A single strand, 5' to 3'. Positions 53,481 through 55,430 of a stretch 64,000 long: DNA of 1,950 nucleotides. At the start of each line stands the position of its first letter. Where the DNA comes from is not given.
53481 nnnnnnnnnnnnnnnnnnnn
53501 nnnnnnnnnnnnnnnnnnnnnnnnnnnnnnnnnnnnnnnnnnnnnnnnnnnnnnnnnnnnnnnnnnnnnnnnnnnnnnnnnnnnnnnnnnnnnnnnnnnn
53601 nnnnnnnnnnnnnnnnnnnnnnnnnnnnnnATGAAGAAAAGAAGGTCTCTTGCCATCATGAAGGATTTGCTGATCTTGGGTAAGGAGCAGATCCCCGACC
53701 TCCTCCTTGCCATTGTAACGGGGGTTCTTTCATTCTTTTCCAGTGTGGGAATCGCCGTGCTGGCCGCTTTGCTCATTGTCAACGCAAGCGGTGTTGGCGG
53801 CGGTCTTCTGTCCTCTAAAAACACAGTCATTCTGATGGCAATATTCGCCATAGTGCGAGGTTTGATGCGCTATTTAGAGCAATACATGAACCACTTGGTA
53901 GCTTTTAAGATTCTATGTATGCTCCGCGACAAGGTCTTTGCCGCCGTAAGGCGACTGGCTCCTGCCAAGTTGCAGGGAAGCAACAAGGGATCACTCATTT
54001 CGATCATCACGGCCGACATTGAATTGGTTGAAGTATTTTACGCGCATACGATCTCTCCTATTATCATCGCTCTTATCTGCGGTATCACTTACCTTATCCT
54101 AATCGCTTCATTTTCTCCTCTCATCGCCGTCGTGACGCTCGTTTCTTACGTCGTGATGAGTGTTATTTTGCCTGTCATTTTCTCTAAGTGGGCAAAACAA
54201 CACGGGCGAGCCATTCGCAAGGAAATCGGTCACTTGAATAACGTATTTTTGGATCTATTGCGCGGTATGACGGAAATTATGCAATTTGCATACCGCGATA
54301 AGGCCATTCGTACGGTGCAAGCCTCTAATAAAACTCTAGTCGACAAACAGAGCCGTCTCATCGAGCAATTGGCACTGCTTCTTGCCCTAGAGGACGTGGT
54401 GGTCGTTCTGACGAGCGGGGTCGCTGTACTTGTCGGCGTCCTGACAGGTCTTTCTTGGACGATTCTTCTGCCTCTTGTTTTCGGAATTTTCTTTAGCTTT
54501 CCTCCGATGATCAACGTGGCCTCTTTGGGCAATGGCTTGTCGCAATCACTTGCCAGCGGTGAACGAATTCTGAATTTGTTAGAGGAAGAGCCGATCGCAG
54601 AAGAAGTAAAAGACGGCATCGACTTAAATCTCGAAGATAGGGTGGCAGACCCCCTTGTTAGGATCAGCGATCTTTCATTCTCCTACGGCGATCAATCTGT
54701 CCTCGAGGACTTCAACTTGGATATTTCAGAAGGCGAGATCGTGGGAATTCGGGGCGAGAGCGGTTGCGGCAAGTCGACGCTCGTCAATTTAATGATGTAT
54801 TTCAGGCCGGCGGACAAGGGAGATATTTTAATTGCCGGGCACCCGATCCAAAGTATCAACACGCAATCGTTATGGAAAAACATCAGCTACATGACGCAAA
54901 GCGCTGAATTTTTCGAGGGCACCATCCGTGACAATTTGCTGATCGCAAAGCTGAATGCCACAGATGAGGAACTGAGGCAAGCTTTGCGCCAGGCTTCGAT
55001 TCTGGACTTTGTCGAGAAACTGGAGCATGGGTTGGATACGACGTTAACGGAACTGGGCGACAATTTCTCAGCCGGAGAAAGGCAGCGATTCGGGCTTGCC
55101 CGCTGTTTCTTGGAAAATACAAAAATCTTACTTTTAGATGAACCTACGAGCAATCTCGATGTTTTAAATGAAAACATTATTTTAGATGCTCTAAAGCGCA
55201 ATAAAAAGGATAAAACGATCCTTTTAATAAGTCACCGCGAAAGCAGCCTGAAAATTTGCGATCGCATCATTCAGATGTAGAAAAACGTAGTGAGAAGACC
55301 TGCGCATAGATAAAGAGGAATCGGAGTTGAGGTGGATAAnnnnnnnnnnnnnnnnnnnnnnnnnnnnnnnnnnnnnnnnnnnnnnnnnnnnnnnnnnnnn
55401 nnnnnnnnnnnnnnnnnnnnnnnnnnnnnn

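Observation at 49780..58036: Composite transporter cluster: family-5 binding protein, exporter-fold ABC pair and an MptD/YkoE-type ECF module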

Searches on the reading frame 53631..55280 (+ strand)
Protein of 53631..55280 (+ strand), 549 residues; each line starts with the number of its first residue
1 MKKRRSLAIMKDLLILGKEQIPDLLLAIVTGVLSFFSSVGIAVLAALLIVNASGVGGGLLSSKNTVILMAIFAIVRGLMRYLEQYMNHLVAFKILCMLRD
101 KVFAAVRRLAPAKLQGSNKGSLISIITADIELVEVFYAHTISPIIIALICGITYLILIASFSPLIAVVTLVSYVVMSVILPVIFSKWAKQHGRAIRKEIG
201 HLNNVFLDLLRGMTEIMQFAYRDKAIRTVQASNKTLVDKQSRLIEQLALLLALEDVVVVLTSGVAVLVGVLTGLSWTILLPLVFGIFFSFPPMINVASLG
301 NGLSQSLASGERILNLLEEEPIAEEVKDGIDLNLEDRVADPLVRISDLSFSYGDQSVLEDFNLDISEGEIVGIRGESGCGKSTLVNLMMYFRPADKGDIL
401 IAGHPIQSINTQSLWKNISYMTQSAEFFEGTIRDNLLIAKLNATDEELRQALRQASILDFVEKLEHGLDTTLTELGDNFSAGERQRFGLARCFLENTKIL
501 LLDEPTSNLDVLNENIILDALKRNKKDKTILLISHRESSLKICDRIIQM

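Call 4: search_protein_families(library=pfam, proteins=[window:53631-55280:+], max_evalue=0.01)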
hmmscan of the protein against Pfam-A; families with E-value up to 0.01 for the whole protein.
window:53631-55280:+ (549 aa): 5 families
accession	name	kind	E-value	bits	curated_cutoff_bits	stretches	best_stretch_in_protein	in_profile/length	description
PF00005.33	ABC_tran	-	7.3e-31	108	25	1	358-507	1-137/137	ABC transporter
PF00664.28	ABC_membrane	-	3.3e-14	53.6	28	1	24-271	5-248/274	ABC transporter transmembrane region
PF02463.25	SMC_N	-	8.8e-05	22.5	40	1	443-548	118-210/220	RecF/RecN/SMC N terminal domain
PF13191.12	AAA_16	-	0.0013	19.7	32.6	1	367-457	23-103/167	AAA ATPase domain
PF13304.12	AAA_21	-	0.003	18.1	27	1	411-535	138-298/304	AAA domain, putative AbiEii toxin, Type IV TA system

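Call 5: search_protein_families(library=ncbifam, proteins=[window:53631-55280:+], max_evalue=0.01)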
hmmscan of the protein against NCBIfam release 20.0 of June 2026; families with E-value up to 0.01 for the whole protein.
window:53631-55280:+ (549 aa): 188 families (the best 25 are shown)
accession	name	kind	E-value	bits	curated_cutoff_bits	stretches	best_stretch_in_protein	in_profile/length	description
TIGR02868.1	CydC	equivalog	1.2e-99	334.4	329.05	1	18-536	9-529/530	thiol reductant ABC exporter subunit CydC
NF008364.0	PRK11160.1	equivalog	2.6e-88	297.1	630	1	14-549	8-547/575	heme ABC transporter ATP-binding protein/permease CydC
TIGR02857.1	CydD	equivalog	6.8e-85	286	435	1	24-549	5-529/529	thiol reductant ABC exporter subunit CydD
TIGR02203.1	MsbA_lipidA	equivalog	2.6e-70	237.5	602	1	26-549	18-541/572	lipid A export permease/ATP-binding protein MsbA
TIGR03375.1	type_I_sec_LssB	subfamily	1.3e-63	215.4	693.1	1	70-548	196-673/696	type I secretion system permease/ATPase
TIGR02204.1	MsbA_rel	hypoth_equivalog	2.6e-60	204.7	780.4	1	64-549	59-547/576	ABC transporter, permease/ATP-binding protein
NF008379.0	PRK11174.1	equivalog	4.7e-60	203.9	684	1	26-549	30-556/588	heme ABC transporter permease/ATP-binding protein CydD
NF045513.1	HepA_fam_ABC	equivalog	5.2e-60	203.5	725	1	67-548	99-580/610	heterocyst formation ABC transporter subunit HepA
NF008381.0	PRK11176.1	equivalog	2.9e-58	197.7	867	1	65-547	68-549/582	lipid A ABC transporter ATP-binding protein/permease MsbA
TIGR03796.1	NHLM_micro_ABC1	equivalog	5.8e-58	196.7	853.3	1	7-548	139-683/710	NHLP family bacteriocin export ABC transporter peptidase/permease/ATPase subunit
TIGR00958.1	3a01208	subfamily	2e-56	191.7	874.6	1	8-547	147-684/711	antigen peptide transporter 2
NF052233.1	CphA_assoc_ABC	equivalog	2e-55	188.5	880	1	70-549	237-715/766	cyanophycin metabolism-associated ABC transporter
NF008056.1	PRK10790.1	equivalog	1e-53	182.8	746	1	7-547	8-545/584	SmdB family multidrug efflux ABC transporter permease/ATP-binding protein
NF010178.0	PRK13657.1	equivalog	3.1e-51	174.5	733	1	163-548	156-541/588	glucan ABC transporter ATP-binding protein/ permease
TIGR01193.1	bacteriocin_ABC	subfamily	4.6e-51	174.2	523.85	1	71-549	204-681/708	peptide cleavage/export ABC transporter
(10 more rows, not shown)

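Call 50: search_solved_structures(query=window:53631-55280:+, max_evalue=1e-30)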
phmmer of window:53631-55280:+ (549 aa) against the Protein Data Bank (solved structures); distinct sequences matched with E-value up to 1e-30: 230 (the best 60 are shown).
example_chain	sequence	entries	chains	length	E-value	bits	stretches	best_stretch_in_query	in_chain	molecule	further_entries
8sa0_A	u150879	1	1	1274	2.1e-68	234.6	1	311-545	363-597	ATP-dependent translocase ABCB1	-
8gmg_A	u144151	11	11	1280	2.2e-68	234.6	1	311-545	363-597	ATP-dependent translocase ABCB1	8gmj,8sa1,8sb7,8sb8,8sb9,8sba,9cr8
6qex_A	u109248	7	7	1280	3.1e-68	234.1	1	311-545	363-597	Multidrug resistance protein 1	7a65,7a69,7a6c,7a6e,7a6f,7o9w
8y6h_A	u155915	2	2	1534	4.9e-68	233.4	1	311-545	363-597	ATP-dependent translocase ABCB1,mNeonGreen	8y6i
4f4c_A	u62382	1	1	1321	5.7e-68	233.2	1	302-547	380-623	Multidrug resistance protein pgp-1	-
9nfi_A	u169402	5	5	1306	6.2e-68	233.1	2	121-546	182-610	Permeability Glycoprotein (P-gp)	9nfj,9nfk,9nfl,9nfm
6c0v_A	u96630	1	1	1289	1.4e-67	231.9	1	311-545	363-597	Multidrug resistance protein 1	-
7qkr_A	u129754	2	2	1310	2e-67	231.4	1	265-546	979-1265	Plasma membrane ATP-binding cassette transporter required for the export of a-factor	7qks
4m1m_A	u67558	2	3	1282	5.4e-67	230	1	344-545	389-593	Multidrug resistance protein 1A | ATP-dependent translocase ABCB1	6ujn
6ujs_A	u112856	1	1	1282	5.5e-67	229.9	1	344-545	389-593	ATP-dependent translocase ABCB1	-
9oe1_A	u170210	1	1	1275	5.9e-67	229.8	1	266-546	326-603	ATP-binding cassette, sub-family B (MDR/TAP), member 4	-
9ody_A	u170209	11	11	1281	6.1e-67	229.8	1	266-546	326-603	ATP-binding cassette, sub-family B (MDR/TAP), member 4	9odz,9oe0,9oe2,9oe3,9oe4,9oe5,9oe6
6ujr_A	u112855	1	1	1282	6.4e-67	229.7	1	344-545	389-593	ATP-dependent translocase ABCB1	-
6ujt_A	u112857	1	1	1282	6.7e-67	229.6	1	344-545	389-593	ATP-dependent translocase ABCB1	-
6ujw_A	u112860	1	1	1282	7.3e-67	229.5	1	344-545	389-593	ATP-dependent translocase ABCB1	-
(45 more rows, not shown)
